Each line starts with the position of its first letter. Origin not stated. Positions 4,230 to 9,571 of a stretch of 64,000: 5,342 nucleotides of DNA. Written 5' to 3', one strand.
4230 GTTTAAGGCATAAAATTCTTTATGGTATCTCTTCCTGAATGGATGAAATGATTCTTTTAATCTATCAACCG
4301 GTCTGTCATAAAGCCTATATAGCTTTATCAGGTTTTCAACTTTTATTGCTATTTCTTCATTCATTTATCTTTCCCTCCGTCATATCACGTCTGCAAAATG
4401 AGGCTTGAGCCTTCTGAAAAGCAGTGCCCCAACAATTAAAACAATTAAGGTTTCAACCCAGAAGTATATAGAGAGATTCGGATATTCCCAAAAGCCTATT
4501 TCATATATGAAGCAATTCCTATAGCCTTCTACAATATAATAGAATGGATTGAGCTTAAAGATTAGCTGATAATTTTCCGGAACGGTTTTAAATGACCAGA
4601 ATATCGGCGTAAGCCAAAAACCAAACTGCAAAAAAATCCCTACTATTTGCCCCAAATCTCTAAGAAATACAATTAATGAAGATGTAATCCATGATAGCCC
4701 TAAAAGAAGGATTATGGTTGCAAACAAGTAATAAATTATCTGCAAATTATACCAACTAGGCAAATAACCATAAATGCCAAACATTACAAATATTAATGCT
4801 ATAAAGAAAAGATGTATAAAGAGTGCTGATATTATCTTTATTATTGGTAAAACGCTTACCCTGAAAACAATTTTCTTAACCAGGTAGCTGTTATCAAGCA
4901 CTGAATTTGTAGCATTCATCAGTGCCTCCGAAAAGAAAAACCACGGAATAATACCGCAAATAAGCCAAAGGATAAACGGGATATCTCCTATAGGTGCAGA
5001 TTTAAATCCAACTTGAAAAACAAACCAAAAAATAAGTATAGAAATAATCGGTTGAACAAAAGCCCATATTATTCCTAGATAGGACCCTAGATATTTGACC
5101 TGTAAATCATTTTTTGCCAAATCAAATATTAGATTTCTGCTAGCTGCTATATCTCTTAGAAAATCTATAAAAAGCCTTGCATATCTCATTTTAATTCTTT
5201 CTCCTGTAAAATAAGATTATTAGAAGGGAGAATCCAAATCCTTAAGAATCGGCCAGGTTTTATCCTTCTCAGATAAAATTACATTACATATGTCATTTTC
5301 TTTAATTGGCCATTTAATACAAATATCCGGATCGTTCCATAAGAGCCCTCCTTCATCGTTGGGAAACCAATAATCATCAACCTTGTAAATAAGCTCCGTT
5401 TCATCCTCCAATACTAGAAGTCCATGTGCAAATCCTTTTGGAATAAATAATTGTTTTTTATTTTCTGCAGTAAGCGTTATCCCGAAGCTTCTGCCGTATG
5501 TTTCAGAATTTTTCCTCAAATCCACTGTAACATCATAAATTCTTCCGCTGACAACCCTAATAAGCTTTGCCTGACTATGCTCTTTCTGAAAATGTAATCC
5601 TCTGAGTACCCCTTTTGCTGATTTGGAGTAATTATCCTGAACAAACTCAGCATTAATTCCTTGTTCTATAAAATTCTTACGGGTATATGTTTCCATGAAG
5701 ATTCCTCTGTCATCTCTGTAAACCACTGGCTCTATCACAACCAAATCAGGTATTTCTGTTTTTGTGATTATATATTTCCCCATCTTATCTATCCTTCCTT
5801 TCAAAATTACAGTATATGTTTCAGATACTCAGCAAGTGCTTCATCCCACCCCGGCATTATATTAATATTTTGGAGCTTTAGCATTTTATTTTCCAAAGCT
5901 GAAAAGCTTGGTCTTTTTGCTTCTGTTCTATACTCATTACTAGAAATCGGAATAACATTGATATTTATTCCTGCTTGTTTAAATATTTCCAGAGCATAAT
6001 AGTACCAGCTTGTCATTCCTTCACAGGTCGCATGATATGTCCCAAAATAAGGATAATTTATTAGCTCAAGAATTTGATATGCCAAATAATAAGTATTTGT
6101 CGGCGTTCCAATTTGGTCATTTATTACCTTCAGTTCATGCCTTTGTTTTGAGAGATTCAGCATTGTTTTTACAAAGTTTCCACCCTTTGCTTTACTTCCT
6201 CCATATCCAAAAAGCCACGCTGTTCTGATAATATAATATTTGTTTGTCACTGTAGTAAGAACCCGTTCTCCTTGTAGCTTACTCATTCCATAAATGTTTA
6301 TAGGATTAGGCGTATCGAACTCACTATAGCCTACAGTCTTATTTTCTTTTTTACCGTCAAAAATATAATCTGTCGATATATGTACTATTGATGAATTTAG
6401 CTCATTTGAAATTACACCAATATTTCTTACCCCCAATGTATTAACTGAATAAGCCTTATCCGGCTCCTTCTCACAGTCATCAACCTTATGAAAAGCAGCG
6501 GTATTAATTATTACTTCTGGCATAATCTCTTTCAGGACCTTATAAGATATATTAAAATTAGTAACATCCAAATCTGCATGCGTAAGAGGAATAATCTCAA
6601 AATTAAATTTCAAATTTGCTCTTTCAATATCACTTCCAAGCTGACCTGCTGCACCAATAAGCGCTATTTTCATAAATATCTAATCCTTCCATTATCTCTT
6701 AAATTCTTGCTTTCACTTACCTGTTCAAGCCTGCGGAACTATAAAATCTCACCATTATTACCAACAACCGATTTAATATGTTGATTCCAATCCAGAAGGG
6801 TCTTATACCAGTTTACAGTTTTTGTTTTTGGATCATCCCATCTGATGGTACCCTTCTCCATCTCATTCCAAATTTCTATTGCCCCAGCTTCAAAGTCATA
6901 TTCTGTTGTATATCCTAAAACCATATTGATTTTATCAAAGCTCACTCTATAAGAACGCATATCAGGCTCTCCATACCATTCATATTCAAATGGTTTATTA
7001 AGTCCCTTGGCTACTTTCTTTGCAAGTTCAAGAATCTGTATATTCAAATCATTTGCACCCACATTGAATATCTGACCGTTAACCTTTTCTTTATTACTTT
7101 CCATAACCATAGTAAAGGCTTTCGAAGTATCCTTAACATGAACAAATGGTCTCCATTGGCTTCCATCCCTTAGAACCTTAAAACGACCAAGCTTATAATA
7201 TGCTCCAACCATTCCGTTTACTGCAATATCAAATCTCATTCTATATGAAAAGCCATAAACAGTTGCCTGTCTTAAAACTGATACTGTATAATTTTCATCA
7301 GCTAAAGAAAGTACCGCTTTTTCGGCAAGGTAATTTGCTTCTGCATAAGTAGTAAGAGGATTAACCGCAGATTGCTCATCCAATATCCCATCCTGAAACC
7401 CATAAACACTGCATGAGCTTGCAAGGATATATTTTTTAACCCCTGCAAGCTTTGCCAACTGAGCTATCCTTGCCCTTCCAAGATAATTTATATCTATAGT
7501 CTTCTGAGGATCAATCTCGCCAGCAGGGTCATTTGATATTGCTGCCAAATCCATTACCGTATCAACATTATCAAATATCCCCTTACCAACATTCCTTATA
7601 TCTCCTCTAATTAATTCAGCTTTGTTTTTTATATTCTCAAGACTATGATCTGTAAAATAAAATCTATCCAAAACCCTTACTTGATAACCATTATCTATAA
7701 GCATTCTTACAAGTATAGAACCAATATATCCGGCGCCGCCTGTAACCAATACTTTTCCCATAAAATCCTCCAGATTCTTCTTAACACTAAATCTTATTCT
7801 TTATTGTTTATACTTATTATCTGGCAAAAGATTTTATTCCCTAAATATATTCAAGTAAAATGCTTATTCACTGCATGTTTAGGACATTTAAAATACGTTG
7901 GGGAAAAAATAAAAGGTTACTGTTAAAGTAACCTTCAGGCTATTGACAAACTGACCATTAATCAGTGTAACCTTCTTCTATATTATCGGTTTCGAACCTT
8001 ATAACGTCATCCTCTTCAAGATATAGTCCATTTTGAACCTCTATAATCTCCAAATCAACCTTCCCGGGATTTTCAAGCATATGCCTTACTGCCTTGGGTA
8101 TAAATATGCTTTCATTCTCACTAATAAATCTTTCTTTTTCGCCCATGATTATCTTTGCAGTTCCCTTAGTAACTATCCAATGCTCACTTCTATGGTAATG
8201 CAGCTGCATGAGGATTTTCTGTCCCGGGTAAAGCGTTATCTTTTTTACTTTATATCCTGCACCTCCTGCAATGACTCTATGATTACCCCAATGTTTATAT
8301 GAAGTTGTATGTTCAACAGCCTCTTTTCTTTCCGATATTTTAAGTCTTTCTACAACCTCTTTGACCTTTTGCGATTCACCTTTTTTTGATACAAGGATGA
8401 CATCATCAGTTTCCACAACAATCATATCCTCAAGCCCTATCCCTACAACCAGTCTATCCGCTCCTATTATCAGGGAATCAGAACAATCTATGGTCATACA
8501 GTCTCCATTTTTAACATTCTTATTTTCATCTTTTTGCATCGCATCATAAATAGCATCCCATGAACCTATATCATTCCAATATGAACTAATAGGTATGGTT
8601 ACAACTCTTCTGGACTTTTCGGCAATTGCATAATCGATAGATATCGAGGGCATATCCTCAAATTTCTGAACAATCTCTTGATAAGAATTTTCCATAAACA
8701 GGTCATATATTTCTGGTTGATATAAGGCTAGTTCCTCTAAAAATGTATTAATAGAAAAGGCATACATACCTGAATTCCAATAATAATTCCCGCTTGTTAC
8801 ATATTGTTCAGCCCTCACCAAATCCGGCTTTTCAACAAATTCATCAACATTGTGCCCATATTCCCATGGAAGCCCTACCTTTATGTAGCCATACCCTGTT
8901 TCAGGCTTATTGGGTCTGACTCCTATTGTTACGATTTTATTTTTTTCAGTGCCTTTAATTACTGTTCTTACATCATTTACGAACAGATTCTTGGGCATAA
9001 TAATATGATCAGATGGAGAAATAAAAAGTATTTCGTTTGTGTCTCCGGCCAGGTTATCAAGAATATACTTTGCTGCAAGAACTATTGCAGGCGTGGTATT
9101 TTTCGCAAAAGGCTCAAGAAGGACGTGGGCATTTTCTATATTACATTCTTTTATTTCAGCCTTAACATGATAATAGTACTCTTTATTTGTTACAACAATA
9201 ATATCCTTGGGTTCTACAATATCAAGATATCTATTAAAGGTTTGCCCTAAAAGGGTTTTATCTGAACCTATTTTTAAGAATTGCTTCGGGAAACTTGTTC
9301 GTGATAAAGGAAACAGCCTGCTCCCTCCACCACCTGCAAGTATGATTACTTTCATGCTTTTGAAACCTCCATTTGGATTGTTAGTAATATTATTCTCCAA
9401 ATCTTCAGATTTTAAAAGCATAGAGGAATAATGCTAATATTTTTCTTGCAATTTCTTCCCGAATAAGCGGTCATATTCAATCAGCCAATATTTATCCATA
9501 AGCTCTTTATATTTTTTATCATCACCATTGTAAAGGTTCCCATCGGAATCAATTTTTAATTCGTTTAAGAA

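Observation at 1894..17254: Hybrid surface-polysaccharide locus: ABC (Wzm/Wzt-CBM) and Wzx/Wzy-like components together, two LtaS-like transferases, but no recognisable glycosyltransferases or priming transferase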

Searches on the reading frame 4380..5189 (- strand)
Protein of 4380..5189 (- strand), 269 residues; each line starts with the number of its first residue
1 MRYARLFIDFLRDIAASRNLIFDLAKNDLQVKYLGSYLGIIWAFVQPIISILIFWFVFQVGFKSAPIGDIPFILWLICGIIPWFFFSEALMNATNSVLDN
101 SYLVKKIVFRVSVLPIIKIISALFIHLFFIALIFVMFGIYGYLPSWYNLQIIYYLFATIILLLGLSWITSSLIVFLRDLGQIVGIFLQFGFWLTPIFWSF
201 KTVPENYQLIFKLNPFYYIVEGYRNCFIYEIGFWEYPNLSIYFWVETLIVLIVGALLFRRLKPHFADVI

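Call 4: search_protein_families(library=pfam, proteins=[window:4380-5189:-], max_evalue=0.01)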
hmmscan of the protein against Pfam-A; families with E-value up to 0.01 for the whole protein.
window:4380-5189:- (269 aa): 1 family
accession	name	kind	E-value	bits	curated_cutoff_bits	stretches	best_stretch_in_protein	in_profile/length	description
PF01061.29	ABC2_membrane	-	5.5e-17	62.5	26.9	1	24-227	6-210/211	ABC-2 type transporter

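Call 11: search_protein_families(library=ncbifam, proteins=[window:4380-5189:-], max_evalue=0.01)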
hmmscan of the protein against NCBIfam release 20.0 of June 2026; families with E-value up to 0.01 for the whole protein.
window:4380-5189:- (269 aa): 2 families
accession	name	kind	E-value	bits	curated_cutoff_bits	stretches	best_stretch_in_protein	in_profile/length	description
NF050109.1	galactan_ABC_perm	equivalog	1.8e-12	47.3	380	1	5-254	9-253/272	galactan export ABC transporter permease subunit Wzm/RfbD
NF050053.1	CapPschTportKpsM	equivalog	2.6e-05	24.3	300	1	36-256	21-245/257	capsule polysaccharide transporter KpsM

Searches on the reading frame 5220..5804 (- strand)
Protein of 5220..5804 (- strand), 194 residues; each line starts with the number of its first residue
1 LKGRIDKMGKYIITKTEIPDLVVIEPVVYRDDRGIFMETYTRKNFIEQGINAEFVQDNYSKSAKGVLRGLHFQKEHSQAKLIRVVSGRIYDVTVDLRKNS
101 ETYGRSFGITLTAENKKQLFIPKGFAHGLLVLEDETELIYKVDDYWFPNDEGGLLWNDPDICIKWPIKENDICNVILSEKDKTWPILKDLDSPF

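Call 4: search_protein_families(library=pfam, proteins=[window:5220-5804:-], max_evalue=0.01)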
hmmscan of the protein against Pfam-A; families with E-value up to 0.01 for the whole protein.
window:5220-5804:- (194 aa): 1 family
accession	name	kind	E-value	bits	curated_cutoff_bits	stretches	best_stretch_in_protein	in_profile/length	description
PF00908.23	dTDP_sugar_isom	-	2.4e-69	232.8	27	1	15-189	1-168/168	dTDP-4-dehydrorhamnose 3,5-epimerase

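Call 27: search_protein_families(library=ncbifam, proteins=[window:5220-5804:-], max_evalue=0.00001)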
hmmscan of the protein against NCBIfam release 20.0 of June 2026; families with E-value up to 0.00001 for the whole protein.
window:5220-5804:- (194 aa): 1 family
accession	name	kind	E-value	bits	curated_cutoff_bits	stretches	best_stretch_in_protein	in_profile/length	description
TIGR01221.1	rmlC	equivalog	2.9e-74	248.7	155.75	1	13-190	2-175/176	dTDP-4-dehydrorhamnose 3,5-epimerase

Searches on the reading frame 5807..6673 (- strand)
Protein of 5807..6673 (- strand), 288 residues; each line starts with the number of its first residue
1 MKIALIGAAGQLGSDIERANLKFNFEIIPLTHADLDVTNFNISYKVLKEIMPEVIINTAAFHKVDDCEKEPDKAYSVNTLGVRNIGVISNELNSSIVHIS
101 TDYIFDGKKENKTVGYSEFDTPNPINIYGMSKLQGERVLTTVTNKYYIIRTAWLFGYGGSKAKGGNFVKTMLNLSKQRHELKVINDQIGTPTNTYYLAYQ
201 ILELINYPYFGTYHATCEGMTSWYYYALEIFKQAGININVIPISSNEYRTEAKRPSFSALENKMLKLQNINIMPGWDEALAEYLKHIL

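Call 4: search_protein_families(library=pfam, proteins=[window:5807-6673:-], max_evalue=0.01)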
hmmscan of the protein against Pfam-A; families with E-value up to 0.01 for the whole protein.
window:5807-6673:- (288 aa): 5 families
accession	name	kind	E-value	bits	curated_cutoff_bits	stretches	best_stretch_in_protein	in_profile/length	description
PF04321.23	RmlD_sub_bind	-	8.4e-86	288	27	1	1-286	1-284/287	RmlD substrate binding domain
PF01370.27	Epimerase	-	1.2e-17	64.6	20.9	1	4-186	2-204/240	NAD dependent epimerase/dehydratase family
PF16363.11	GDP_Man_Dehyd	-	4.5e-10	39.9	27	1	33-168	57-193/332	GDP-mannose 4,6 dehydratase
PF02719.21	Polysacc_synt_2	-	5.3e-08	32.8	20.2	1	35-146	61-156/293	Polysaccharide biosynthesis protein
PF07993.18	NAD_binding_4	-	2.5e-06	27.3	20.1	1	28-155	63-208/258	Male sterility protein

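Call 27: search_protein_families(library=ncbifam, proteins=[window:5807-6673:-], max_evalue=0.00001)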
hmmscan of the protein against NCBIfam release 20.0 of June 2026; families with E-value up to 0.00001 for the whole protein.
window:5807-6673:- (288 aa): 5 families
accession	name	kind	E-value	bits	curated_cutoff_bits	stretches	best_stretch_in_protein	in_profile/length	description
TIGR01214.1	rmlD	equivalog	5.3e-91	304.6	224.05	1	2-286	1-284/285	dTDP-4-dehydrorhamnose reductase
NF007440.0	PRK09987.1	equivalog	8.6e-50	169.7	308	1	1-286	1-292/299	dTDP-4-dehydrorhamnose reductase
TIGR01179.1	galE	equivalog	1.2e-08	34.1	262.3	1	27-145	46-162/332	UDP-glucose 4-epimerase GalE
TIGR02622.1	CDP_4_6_dhtase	equivalog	1.8e-07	30.6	278.45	1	35-147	61-173/352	CDP-glucose 4,6-dehydratase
TIGR01181.1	dTDP_gluc_dehyt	equivalog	7.5e-07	28.5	365.1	1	35-147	57-170/321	dTDP-glucose 4,6-dehydratase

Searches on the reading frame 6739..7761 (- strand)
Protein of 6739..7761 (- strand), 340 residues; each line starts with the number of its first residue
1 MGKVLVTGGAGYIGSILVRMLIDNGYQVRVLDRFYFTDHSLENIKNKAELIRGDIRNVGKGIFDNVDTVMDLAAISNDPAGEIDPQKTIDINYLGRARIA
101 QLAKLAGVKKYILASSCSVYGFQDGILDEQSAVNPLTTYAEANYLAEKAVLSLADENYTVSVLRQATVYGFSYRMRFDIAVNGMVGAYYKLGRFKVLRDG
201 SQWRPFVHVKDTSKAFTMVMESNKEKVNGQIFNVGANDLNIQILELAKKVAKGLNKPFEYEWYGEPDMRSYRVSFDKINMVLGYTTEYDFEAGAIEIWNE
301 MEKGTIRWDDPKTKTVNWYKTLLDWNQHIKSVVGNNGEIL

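Call 4: search_protein_families(library=pfam, proteins=[window:6739-7761:-], max_evalue=0.01)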
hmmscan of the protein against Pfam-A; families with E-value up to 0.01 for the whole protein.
window:6739-7761:- (340 aa): 9 families
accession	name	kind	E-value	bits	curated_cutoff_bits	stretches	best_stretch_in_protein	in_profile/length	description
PF01370.27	Epimerase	-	2.9e-43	148.5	20.9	1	4-235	1-240/240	NAD dependent epimerase/dehydratase family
PF16363.11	GDP_Man_Dehyd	-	9.6e-26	91.5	27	1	5-294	1-329/332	GDP-mannose 4,6 dehydratase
PF01073.25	3Beta_HSD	-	4.9e-16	59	22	1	5-182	1-195/280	3-beta hydroxysteroid dehydrogenase/isomerase family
PF04321.23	RmlD_sub_bind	-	1.8e-12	47.4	27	1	3-252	2-229/287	RmlD substrate binding domain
PF02719.21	Polysacc_synt_2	-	4.6e-10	39.6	20.2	1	4-157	1-156/293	Polysaccharide biosynthesis protein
PF05368.20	NmrA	-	6.2e-09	36.3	27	1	3-115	4-106/298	NmrA-like family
PF13460.12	NAD_binding_10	-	1.5e-07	31.9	27.2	1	8-159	1-139/184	NAD(P)H-binding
PF07993.18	NAD_binding_4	-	6.8e-07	29.1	20.1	1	6-186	1-228/258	Male sterility protein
PF00106.31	adh_short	-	0.0099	15.8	26.6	0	4-57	3-60/195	short chain dehydrogenase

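Call 11: search_protein_families(library=ncbifam, proteins=[window:6739-7761:-], max_evalue=0.01)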
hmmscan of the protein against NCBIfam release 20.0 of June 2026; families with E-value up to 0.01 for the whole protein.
window:6739-7761:- (340 aa): 33 families (the best 25 are shown)
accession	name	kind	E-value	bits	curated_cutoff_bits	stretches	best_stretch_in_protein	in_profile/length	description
TIGR01179.1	galE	equivalog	2.1e-29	102.4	262.3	2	3-170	1-178/332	UDP-glucose 4-epimerase GalE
TIGR04180.1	EDH_00030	hypoth_equivalog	5.6e-26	91.3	475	1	4-259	1-261/297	NAD-dependent 4,6-dehydratase LegB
TIGR02197.1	heptose_epim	equivalog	1.9e-21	76.6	274.6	1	4-268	1-274/316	ADP-glyceromanno-heptose 6-epimerase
TIGR01181.1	dTDP_gluc_dehyt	equivalog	6.3e-21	74.8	365.1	1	3-294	1-304/321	dTDP-glucose 4,6-dehydratase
NF007956.0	PRK10675.1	subfamily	2.5e-20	72.9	394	2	3-165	2-177/338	UDP-glucose 4-epimerase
TIGR03466.1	HpnA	hypoth_equivalog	3.3e-18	65.7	367.65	1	3-164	2-166/327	hopanoid-associated sugar epimerase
NF052578.1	StrlDmthSdmBMthl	equivalog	5.9e-14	52.5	600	1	4-222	3-218/328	sterol demethylase protein SdmB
TIGR01214.1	rmlD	equivalog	1e-11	44.5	224.05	1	3-199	1-178/285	dTDP-4-dehydrorhamnose reductase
NF011728.1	PRK15181.1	equivalog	3e-11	42.9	760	1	4-293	18-329/348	Vi polysaccharide biosynthesis UDP-N-acetylglucosaminuronic acid C-4 epimerase TviC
NF042422.1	oxyalk_red_OleD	equivalog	6.2e-11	42.2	580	1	3-215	2-210/329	2-alkyl-3-oxoalkanoate reductase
NF043036.1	ErythonDh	equivalog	1.8e-10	40.5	325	1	3-148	2-158/321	D-erythronate dehydrogenase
NF008872.0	PRK11908.1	equivalog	4.1e-10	39.2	294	1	193-260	210-277/349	bifunctional UDP-4-keto-pentose/UDP-xylose synthase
NF058621.1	DiazavRedAvaA7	equivalog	5e-10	39.5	400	1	3-226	2-225/304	3-diazoavenalumate denitrifying reductase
TIGR01777.1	yfcH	hypoth_equivalog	7e-10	38.9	207.35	1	4-258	1-245/292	TIGR01777 family oxidoreductase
NF005998.1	PRK08125.1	equivalog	1.2e-09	37.1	777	1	194-255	525-586/649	bifunctional UDP-4-amino-4-deoxy-L-arabinose formyltransferase/UDP-glucuronic acid oxidase ArnA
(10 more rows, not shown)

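Call 25: search_solved_structures(query=window:6739-7761:-, max_evalue=1e-10)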
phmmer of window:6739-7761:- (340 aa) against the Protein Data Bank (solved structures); distinct sequences matched with E-value up to 1e-10: 53.
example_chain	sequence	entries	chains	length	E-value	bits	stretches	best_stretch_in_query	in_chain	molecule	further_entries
6vo6_A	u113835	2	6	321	1.4e-30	110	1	3-297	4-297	Putative sugar-nucleotide epimerase/dehydratease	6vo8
6kv9_A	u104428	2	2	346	5.3e-26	94.9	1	2-293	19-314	MoeE5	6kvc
8rdg_A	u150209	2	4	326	2.2e-21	79.7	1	3-264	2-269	SDR family NAD(P)-dependent oxidoreductase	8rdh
8rdi_A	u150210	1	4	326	7.6e-21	78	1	3-264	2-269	SDR family NAD(P)-dependent oxidoreductase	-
6zl6_A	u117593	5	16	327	9.7e-20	74.3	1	3-312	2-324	Epimerase domain-containing protein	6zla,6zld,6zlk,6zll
6wjb_A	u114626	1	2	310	1.9e-19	73.4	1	3-235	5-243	NAD-dependent epimerase/dehydratase family protein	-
6zlj_A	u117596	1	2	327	3.4e-19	72.5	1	3-312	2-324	Epimerase domain-containing protein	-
5gy7_A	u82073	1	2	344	5.1e-19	71.9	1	3-166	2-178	UDP-glucose 4-epimerase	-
1udc_A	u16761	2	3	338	7e-19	71.5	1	3-166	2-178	UDP-GALACTOSE-4-EPIMERASE | UDP-GALACTOSE 4-EPIMERASE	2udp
6wj9_A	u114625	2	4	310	1.7e-18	70.2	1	3-235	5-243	NAD-dependent epimerase/dehydratase family protein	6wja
1kvr_A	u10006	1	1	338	1.8e-18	70.1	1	3-166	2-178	UDP-GALACTOSE 4-EPIMERASE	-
1kvu_A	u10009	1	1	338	2.4e-18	69.7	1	3-165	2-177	UDP-GALACTOSE 4-EPIMERASE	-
1lrj_A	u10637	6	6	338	3.2e-18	69.3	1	3-166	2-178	UDP-glucose 4-epimerase | UDP-GALACTOSE 4-EPIMERASE | UDP-GALACTOSE-4-EPIMERASE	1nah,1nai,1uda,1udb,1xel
1a9y_A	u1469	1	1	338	6.3e-18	68.4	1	3-165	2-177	UDP-GALACTOSE 4-EPIMERASE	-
1kvq_A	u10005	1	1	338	8.5e-18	67.9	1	3-166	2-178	UDP-GALACTOSE 4-EPIMERASE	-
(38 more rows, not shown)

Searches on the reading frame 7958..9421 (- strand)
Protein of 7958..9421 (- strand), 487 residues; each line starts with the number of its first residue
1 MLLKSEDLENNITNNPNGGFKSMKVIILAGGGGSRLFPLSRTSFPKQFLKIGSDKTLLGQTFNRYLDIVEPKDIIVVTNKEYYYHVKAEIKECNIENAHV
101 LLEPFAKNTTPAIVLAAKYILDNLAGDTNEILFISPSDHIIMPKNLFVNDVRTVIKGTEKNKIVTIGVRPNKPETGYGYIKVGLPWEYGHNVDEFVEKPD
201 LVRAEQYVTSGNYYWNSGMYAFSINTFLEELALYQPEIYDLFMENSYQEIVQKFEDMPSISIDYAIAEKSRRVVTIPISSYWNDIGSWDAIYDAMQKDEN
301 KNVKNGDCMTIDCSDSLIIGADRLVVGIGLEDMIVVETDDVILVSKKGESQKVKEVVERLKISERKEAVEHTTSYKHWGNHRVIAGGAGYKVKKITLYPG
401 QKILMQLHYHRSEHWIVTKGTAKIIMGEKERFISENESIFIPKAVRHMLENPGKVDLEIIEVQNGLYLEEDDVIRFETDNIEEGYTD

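Call 4: search_protein_families(library=pfam, proteins=[window:7958-9421:-], max_evalue=0.01)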
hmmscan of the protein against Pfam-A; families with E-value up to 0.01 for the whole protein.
window:7958-9421:- (487 aa): 5 families
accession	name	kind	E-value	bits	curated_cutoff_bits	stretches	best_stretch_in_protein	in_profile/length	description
PF00483.29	NTP_transferase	-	5e-48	164.3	21.2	1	24-300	1-244/245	Nucleotidyl transferase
PF01050.24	MannoseP_isomer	-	3.9e-42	143.6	23.6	1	364-477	2-115/116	Mannose-6-phosphate isomerase C-terminal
PF22640.1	ManC_GMP_beta-helix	-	5.8e-14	52.2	27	1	308-360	3-55/55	MannoseP isomerase/GMP-like beta-helix domain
PF07883.17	Cupin_2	-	3e-09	36.9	27.2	1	395-462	3-69/70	Cupin domain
PF12804.13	NTP_transf_3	-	1.1e-05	26.2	27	1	25-146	1-103/160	MobA-like NTP transferase domain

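Call 11: search_protein_families(library=ncbifam, proteins=[window:7958-9421:-], max_evalue=0.01)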
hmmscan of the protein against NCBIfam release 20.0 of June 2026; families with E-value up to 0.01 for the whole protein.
window:7958-9421:- (487 aa): 13 families
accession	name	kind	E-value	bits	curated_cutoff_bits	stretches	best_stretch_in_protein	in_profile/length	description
TIGR01479.1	GMP_PMI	equivalog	3.7e-157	523.9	372.95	1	25-479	3-464/467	mannose-1-phosphate guanylyltransferase/mannose-6-phosphate isomerase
NF012004.0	PRK15460.1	equivalog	5.3e-117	391.4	859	1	25-477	8-472/478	mannose-1-phosphate guanyltransferase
TIGR03992.1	Arch_glmU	subfamily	5.2e-09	35.5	292.1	1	23-228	1-176/393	bifunctional sugar-1-phosphate nucleotidylyltransferase/acetyltransferase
NF041173.1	Sug_nt_acttase_Thmprot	equivalog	1.3e-08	34.2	600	1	23-222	1-175/405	bifunctional sugar-1-phosphate nucleotidylyltransferase/acetyltransferase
NF001183.0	PRK00155.1-3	subfamily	2.8e-08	33.4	166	1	26-134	5-109/237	D-ribitol-5-phosphate cytidylyltransferase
NF001186.0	PRK00155.2-3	equivalog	1.7e-06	27.7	253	1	23-101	5-78/224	2-C-methyl-D-erythritol 4-phosphate cytidylyltransferase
NF009924.0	PRK13385.1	subfamily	2.4e-06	27.3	342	1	26-100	5-75/230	2-C-methyl-D-erythritol 4-phosphate cytidylyltransferase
TIGR02091.1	glgC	equivalog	4.7e-06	25.9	424.9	1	25-295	3-256/364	glucose-1-phosphate adenylyltransferase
NF002023.0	PRK00844.1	subfamily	7.1e-06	25.1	458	1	25-295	9-273/408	glucose-1-phosphate adenylyltransferase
NF002772.0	PRK02862.1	equivalog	3.9e-05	22.6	537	0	146-295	127-269/429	glucose-1-phosphate adenylyltransferase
TIGR00453.1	ispD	equivalog_domain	4.9e-05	22.9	181.3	1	25-92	2-64/219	2-C-methyl-D-erythritol 4-phosphate cytidylyltransferase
NF001947.0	PRK00725.1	subfamily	0.00058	18.7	470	0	163-294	159-283/426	glucose-1-phosphate adenylyltransferase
NF041313.1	UDPGP_AglF_Halo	equivalog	0.0009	18.8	400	0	23-78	1-54/234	UTP--glucose-1-phosphate uridylyltransferase AglF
